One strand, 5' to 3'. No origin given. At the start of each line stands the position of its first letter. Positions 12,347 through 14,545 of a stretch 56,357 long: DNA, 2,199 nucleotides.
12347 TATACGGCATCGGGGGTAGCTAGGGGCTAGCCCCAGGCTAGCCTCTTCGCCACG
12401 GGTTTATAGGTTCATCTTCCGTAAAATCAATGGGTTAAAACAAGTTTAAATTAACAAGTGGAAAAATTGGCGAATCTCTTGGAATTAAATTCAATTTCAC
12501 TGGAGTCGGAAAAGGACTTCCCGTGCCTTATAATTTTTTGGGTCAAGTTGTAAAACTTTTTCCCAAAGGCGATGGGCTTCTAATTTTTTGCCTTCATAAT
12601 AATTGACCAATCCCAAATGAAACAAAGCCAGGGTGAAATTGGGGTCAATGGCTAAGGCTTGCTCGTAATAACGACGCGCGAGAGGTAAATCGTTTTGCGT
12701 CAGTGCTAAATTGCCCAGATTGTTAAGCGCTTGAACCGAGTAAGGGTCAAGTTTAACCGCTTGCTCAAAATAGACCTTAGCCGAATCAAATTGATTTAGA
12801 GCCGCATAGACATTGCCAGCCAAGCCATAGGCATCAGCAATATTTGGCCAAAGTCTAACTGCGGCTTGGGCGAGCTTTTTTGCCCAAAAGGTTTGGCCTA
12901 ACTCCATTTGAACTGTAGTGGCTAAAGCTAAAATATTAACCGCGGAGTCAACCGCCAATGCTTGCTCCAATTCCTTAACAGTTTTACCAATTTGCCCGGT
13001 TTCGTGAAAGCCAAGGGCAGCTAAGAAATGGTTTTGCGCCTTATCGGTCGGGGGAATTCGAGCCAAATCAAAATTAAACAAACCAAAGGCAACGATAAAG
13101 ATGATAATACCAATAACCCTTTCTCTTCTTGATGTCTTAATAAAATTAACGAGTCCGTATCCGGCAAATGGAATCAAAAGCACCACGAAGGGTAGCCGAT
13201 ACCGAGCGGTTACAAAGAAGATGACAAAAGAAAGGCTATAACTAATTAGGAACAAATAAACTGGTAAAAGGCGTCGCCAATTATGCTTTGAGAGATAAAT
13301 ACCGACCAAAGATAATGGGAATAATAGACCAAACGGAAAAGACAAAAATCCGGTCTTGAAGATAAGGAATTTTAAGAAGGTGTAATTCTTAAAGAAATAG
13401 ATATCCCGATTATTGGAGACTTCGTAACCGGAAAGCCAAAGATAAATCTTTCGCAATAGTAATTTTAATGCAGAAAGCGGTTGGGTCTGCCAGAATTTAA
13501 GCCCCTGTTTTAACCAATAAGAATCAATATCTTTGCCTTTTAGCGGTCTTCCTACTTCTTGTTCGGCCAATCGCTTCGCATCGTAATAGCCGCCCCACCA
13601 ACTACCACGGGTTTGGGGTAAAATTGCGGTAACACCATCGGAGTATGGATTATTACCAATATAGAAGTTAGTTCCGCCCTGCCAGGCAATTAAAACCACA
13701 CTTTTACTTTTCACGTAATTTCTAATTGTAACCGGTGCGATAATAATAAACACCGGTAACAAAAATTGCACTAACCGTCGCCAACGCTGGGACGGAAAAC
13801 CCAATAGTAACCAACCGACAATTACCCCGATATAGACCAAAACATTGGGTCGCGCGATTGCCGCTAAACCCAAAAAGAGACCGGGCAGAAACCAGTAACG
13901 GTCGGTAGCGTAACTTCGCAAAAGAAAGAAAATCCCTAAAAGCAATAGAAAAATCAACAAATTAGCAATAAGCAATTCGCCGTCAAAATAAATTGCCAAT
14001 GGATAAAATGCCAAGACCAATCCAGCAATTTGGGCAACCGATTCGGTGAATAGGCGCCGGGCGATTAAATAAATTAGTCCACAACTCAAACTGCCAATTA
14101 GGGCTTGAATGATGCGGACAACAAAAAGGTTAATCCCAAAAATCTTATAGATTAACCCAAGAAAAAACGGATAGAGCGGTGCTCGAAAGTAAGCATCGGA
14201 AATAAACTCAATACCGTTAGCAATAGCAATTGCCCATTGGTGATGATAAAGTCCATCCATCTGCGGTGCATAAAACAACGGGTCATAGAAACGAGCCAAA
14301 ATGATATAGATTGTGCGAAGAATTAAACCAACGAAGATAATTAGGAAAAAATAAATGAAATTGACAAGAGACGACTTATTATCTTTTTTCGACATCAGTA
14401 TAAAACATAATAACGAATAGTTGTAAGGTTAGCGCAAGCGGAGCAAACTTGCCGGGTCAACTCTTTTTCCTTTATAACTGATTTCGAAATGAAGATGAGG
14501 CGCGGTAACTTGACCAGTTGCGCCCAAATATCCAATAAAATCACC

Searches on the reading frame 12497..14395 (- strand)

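Call 75: search_protein_families(library=pfam, proteins=[window:12497-14395:-], max_evalue=0.0001)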
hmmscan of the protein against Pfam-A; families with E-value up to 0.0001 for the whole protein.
window:12497-14395:- (632 aa): 14 families
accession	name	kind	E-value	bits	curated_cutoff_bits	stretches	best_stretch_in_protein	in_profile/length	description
PF07719.23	TPR_2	-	6.6e-21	73.1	27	3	555-586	2-33/34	Tetratricopeptide repeat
PF00515.34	TPR_1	-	5.3e-19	67.6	27.8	2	555-587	2-34/34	Tetratricopeptide repeat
PF13231.12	PMT_2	-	3.8e-16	60.1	26.1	1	72-222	3-157/160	Dolichyl-phosphate-mannose-protein mannosyltransferase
PF13181.12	TPR_8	-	1.9e-14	52.9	25.7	1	520-551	1-32/34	Tetratricopeptide repeat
PF13414.12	TPR_11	-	1e-12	48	26.8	1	527-563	1-37/42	TPR repeat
PF13432.12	TPR_16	-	3e-12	47.2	32.7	1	526-586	3-63/65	Tetratricopeptide repeat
PF13431.12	TPR_17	-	3.1e-12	46.2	24.4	0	542-574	1-33/34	Tetratricopeptide repeat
PF13424.12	TPR_12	-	1.8e-10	41.3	30.1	0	551-584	42-75/77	Tetratricopeptide repeat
PF13428.12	TPR_14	-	6.2e-10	39.2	23.5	0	522-562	3-43/44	Tetratricopeptide repeat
PF13374.12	TPR_10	-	5.9e-08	32.9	27.5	0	555-583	3-31/42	Tetratricopeptide repeat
PF14559.12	TPR_19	-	3e-07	31.1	25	1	532-586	3-57/68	Tetratricopeptide repeat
PF13371.12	TPR_9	-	3e-06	27.6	35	0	560-628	1-69/73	Tetratricopeptide repeat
PF23914.1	TPR_CcmH_CycH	-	8.5e-06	26.1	42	1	522-621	52-154/158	Cytochrome c-type biogenesis protein H TPR domain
PF13176.12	TPR_7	-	5.2e-05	23.5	27.9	0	556-586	1-31/36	Tetratricopeptide repeat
